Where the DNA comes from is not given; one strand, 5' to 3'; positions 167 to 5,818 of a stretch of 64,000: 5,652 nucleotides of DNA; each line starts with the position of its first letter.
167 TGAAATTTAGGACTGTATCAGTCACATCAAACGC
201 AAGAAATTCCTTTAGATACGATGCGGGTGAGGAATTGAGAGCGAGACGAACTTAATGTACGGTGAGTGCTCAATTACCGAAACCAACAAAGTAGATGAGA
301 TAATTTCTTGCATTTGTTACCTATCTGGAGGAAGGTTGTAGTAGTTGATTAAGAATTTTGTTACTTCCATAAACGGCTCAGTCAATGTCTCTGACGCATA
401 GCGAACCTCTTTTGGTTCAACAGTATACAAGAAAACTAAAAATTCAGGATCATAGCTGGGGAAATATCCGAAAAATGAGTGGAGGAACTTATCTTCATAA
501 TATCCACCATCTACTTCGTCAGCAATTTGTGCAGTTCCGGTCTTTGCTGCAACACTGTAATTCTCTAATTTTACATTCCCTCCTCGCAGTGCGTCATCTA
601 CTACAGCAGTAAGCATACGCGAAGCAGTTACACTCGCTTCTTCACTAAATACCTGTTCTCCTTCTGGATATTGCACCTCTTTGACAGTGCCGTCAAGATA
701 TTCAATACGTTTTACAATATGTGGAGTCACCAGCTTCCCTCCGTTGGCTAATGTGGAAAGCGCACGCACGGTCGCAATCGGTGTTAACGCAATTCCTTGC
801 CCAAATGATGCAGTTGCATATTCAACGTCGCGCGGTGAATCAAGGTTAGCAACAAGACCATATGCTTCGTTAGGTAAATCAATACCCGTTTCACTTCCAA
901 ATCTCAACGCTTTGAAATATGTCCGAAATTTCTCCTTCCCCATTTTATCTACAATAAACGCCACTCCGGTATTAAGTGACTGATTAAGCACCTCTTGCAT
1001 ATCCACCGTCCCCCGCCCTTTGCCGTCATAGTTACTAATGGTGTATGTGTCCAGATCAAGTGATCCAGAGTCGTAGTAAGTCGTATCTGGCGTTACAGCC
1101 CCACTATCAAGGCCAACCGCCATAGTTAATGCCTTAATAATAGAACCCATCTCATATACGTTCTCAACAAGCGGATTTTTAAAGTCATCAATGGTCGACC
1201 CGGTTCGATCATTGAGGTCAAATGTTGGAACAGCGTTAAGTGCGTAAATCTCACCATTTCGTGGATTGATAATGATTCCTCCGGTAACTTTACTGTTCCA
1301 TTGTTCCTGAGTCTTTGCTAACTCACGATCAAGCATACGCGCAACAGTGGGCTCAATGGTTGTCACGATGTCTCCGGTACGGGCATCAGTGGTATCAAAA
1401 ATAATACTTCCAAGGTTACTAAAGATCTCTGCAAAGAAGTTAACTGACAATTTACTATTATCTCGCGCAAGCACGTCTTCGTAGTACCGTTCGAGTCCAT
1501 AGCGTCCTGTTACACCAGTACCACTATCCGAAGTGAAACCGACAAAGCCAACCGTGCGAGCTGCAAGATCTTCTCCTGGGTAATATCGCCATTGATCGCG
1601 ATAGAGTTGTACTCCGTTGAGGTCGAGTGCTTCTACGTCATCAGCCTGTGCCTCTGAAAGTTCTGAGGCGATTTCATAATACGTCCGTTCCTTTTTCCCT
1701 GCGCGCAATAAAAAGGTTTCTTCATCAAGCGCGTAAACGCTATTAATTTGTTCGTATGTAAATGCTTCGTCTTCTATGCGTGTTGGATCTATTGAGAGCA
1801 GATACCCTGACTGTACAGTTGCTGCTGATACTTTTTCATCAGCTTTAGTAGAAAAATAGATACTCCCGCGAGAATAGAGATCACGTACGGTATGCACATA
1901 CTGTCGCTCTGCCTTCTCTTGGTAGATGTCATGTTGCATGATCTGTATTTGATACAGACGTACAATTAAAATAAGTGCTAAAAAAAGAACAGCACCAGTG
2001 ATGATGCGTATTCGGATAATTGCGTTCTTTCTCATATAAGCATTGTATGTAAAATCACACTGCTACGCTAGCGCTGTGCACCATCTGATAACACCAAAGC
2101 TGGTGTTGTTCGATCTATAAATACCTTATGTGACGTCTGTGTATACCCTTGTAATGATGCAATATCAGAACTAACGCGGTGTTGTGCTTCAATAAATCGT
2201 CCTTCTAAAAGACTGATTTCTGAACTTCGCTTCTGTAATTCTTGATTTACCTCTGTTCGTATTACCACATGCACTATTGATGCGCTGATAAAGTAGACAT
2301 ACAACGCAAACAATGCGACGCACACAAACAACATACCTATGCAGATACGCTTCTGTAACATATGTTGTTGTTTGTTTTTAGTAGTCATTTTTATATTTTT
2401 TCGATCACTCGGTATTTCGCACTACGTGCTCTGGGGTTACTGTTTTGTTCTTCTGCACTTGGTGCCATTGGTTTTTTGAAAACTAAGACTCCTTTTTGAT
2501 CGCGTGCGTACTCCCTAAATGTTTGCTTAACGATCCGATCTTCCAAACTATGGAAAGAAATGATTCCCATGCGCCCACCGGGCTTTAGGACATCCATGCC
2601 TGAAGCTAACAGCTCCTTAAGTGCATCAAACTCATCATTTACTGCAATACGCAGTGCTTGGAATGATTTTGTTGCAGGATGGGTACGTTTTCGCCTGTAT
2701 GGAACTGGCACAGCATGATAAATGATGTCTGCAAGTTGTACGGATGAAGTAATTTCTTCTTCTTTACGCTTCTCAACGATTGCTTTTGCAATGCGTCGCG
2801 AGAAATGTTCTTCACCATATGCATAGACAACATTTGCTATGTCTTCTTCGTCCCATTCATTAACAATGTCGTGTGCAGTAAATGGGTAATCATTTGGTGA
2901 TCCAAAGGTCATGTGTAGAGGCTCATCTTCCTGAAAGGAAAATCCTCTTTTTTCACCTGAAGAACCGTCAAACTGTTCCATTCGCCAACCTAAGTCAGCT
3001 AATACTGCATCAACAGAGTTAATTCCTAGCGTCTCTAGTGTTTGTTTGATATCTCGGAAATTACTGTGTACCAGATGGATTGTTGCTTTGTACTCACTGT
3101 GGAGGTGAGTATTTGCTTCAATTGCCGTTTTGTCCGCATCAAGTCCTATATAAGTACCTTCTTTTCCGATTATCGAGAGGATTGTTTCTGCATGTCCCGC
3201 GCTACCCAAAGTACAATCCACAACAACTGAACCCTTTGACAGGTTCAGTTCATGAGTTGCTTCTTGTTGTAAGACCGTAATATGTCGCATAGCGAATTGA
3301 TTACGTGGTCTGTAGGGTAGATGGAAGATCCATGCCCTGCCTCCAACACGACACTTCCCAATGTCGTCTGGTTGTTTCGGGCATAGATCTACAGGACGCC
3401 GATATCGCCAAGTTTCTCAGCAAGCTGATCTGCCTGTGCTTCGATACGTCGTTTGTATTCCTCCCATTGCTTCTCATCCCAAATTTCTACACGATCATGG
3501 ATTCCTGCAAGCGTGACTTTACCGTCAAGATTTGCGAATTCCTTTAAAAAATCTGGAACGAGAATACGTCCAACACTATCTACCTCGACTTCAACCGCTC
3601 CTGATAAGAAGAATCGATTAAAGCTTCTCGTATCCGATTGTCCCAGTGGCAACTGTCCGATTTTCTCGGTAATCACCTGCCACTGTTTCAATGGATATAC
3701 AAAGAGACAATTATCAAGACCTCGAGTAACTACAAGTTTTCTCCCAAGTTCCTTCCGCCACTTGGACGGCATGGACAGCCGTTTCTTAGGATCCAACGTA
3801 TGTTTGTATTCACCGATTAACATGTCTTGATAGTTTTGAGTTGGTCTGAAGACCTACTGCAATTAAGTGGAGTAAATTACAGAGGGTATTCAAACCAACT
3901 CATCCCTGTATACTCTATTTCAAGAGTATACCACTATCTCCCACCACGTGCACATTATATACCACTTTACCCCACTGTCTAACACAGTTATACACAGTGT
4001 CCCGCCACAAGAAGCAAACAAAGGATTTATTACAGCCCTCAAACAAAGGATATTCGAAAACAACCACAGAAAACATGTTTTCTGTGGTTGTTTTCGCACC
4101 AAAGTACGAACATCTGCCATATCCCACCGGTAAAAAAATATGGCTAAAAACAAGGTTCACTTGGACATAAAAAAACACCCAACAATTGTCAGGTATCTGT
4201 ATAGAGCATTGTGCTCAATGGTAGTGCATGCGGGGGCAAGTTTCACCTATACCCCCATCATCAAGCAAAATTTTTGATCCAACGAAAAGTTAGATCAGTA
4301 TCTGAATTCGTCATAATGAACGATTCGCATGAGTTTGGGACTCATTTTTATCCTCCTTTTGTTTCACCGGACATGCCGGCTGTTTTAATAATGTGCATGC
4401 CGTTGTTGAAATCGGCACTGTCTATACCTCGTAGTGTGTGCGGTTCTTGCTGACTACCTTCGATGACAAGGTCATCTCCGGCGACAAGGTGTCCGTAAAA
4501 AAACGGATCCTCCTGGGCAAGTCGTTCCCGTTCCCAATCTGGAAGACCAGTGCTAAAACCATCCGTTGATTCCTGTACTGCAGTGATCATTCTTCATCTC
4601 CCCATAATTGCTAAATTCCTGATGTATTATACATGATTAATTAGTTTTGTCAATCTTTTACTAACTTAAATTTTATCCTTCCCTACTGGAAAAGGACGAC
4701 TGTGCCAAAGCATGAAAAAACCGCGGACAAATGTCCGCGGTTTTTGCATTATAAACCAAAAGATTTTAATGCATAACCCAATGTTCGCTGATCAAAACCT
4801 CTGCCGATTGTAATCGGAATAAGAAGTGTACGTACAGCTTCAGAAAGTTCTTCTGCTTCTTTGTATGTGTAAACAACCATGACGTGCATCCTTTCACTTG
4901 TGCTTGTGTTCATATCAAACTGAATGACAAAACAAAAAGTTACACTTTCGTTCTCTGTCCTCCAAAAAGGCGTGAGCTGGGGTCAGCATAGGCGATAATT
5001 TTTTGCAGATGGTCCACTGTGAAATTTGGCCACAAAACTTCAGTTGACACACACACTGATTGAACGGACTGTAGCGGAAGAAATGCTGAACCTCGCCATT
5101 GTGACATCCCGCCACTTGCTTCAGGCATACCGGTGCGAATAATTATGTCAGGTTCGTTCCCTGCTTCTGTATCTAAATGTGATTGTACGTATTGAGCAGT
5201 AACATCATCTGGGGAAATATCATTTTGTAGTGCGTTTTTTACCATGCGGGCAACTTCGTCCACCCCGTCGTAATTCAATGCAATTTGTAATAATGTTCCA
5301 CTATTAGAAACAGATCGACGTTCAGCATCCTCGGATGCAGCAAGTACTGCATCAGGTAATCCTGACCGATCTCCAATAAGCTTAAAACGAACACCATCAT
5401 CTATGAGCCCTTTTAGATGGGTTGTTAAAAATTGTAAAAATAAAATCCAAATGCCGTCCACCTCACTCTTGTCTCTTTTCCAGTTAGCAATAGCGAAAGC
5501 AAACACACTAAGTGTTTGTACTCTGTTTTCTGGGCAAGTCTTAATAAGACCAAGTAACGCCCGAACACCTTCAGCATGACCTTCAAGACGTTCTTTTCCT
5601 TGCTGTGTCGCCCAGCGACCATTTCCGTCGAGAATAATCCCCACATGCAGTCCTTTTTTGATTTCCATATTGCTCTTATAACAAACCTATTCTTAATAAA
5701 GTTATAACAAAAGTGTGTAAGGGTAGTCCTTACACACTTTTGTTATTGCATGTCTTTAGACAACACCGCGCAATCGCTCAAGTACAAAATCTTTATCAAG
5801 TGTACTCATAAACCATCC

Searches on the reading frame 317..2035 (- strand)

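Call 82: search_protein_families(library=pfam, proteins=[window:317-2035:-], max_evalue=0.00001)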
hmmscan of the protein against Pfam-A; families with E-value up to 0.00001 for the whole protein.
window:317-2035:- (572 aa): 2 families
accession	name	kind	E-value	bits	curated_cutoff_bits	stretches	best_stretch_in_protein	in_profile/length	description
PF00905.27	Transpeptidase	-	1.3e-64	218.7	22.1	1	254-555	4-293/299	Penicillin binding protein transpeptidase domain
PF03717.20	PBP_dimer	-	3.3e-08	34.6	24.4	1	69-190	15-159/180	Penicillin-binding Protein dimerisation domain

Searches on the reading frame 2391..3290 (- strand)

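Call 82: search_protein_families(library=pfam, proteins=[window:2391-3290:-], max_evalue=0.00001)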
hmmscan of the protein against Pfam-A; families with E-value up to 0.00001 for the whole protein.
window:2391-3290:- (299 aa): 1 family
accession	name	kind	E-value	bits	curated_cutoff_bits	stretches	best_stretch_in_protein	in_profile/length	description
PF01795.25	Methyltransf_5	-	4.2e-97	325.8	27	1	2-299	3-309/309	MraW methylase family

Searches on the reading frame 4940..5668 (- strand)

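Call 82: search_protein_families(library=pfam, proteins=[window:4940-5668:-], max_evalue=0.00001)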
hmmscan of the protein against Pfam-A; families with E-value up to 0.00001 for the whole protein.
window:4940-5668:- (242 aa): 1 family
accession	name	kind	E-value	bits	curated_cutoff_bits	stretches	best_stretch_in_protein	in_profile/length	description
PF01255.24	Prenyltransf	-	3.5e-49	167.8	27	1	12-233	1-216/219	Putative undecaprenyl diphosphate synthase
